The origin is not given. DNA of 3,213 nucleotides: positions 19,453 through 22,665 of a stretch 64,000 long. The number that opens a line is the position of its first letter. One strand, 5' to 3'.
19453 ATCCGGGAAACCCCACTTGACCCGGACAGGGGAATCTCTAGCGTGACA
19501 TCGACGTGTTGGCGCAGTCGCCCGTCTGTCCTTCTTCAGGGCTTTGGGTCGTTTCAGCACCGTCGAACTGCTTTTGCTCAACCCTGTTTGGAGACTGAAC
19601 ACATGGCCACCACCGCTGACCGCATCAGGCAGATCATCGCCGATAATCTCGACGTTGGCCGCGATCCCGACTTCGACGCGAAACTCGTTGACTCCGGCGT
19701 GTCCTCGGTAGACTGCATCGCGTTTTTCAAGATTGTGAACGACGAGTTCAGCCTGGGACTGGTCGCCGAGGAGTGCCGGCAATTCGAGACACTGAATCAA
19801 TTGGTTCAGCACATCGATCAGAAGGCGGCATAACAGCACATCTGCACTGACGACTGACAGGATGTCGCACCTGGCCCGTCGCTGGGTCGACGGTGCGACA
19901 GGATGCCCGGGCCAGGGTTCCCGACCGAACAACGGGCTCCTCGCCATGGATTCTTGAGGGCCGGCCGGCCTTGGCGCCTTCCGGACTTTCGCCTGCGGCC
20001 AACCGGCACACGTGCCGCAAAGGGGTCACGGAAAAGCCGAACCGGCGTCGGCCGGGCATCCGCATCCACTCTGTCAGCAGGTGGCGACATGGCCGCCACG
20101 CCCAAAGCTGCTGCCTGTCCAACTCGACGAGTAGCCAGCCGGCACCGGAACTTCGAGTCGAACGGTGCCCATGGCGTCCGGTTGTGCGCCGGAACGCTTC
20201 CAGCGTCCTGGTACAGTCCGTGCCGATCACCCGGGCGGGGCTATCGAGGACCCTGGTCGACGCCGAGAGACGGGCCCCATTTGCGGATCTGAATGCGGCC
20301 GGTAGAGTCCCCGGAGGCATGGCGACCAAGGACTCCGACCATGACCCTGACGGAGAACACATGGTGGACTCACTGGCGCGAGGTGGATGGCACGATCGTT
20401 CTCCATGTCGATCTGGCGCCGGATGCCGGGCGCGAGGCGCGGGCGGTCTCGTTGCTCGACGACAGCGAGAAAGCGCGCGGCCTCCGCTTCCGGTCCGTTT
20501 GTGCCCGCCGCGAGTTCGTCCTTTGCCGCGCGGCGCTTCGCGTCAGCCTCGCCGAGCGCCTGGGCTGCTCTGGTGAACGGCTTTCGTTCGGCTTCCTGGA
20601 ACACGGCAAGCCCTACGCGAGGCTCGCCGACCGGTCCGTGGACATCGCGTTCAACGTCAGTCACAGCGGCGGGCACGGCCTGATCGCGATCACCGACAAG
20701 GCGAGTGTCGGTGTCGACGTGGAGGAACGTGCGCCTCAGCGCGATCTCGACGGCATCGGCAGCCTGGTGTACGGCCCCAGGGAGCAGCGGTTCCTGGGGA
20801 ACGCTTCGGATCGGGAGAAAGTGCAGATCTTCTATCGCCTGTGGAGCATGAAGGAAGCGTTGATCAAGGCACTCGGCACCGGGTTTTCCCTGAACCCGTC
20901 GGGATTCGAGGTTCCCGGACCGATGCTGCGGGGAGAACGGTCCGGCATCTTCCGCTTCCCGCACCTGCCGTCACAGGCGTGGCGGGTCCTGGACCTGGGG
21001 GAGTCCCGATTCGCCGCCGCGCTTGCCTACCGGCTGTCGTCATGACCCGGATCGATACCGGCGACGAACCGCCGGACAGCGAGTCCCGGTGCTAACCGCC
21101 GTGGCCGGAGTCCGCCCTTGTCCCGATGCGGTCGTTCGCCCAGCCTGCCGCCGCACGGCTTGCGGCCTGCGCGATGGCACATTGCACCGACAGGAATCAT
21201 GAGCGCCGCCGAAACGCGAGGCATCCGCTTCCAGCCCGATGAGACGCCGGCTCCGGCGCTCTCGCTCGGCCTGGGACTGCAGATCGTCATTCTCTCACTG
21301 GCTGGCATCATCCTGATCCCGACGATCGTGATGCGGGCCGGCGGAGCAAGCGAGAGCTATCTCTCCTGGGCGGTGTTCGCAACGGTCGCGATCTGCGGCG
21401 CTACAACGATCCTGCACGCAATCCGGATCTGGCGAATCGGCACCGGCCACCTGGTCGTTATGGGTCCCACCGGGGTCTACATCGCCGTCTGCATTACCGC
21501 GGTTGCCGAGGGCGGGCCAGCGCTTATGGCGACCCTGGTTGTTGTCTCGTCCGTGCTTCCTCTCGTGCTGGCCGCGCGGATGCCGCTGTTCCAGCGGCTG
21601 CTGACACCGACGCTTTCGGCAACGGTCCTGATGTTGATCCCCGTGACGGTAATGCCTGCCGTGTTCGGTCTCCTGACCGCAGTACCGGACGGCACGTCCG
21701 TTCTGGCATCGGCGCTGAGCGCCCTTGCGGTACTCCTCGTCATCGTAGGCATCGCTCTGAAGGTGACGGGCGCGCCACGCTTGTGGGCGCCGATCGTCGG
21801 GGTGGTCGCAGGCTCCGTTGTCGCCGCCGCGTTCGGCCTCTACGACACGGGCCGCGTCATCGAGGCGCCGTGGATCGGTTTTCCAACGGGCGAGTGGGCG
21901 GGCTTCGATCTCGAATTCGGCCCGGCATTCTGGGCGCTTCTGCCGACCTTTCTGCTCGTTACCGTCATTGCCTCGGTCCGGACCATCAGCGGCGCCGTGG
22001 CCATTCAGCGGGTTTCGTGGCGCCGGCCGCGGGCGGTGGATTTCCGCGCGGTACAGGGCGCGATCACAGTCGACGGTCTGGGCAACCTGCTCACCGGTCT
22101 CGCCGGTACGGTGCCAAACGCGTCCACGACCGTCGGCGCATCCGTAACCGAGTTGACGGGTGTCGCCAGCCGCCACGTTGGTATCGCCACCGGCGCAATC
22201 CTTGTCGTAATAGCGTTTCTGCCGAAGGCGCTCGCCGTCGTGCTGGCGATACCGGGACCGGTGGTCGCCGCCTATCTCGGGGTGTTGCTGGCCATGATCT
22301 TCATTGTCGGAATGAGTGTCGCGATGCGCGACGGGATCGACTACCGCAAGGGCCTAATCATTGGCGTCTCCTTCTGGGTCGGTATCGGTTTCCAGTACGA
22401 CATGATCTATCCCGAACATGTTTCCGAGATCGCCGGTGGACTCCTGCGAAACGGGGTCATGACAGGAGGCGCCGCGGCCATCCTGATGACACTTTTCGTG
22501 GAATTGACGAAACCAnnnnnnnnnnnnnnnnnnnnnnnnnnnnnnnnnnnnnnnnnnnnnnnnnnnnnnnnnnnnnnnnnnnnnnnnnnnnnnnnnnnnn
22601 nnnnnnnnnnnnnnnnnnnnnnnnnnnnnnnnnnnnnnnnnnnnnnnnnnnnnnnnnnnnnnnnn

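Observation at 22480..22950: NCS2 nucleobase-type permease carries a ~150-aa C-terminal soluble extension inside a PKS operon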

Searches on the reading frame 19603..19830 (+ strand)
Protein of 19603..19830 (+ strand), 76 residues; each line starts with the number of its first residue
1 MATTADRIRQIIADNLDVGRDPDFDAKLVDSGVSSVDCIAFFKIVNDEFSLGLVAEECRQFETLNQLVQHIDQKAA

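Call 78: search_protein_families(library=pfam, proteins=[window:19603-19830:+], max_evalue=0.00001)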
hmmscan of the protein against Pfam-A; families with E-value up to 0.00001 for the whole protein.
window:19603-19830:+ (76 aa): 1 family
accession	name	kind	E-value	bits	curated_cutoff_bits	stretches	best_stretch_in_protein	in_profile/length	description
PF00550.31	PP-binding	-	2.8e-06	27.9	20.8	1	6-71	1-67/67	Phosphopantetheine attachment site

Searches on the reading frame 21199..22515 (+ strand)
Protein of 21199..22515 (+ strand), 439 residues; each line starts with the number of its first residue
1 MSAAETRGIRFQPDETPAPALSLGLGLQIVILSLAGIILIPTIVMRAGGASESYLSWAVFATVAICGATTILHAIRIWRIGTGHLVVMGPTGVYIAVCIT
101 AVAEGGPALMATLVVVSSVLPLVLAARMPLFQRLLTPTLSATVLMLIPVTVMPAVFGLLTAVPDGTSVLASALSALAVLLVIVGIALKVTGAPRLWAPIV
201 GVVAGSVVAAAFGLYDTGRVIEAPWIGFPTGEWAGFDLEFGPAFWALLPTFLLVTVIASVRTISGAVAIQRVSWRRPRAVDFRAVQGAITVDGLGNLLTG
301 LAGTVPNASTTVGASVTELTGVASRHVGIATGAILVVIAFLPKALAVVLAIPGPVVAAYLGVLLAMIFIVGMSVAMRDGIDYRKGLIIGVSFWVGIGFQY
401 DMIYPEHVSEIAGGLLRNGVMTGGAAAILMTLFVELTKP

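Call 51: search_solved_structures(query=window:21199-22515:+, max_evalue=0.01, show_alignments=3)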
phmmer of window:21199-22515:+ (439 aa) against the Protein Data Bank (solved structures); distinct sequences matched with E-value up to 0.01: 7.
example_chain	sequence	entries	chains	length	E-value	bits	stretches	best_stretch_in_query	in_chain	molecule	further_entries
31ey_A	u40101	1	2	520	5.1e-12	48.6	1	180-398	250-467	Uric acid-xanthine permease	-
31ez_A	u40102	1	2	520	5.1e-12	48.6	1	180-398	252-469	Uric acid-xanthine permease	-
31ew_A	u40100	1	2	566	5.9e-12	48.5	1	180-398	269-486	Uric acid-xanthine permease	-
5i6c_A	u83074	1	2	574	2.1e-11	46.6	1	180-398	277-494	Uric acid-xanthine permease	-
8omz_A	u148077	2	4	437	0.0001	24.6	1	150-386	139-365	Uracil permease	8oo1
5xls_A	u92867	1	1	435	0.0013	21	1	150-386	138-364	Uracil permease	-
3qe7_A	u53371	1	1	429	0.0017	20.5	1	150-386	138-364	Uracil permease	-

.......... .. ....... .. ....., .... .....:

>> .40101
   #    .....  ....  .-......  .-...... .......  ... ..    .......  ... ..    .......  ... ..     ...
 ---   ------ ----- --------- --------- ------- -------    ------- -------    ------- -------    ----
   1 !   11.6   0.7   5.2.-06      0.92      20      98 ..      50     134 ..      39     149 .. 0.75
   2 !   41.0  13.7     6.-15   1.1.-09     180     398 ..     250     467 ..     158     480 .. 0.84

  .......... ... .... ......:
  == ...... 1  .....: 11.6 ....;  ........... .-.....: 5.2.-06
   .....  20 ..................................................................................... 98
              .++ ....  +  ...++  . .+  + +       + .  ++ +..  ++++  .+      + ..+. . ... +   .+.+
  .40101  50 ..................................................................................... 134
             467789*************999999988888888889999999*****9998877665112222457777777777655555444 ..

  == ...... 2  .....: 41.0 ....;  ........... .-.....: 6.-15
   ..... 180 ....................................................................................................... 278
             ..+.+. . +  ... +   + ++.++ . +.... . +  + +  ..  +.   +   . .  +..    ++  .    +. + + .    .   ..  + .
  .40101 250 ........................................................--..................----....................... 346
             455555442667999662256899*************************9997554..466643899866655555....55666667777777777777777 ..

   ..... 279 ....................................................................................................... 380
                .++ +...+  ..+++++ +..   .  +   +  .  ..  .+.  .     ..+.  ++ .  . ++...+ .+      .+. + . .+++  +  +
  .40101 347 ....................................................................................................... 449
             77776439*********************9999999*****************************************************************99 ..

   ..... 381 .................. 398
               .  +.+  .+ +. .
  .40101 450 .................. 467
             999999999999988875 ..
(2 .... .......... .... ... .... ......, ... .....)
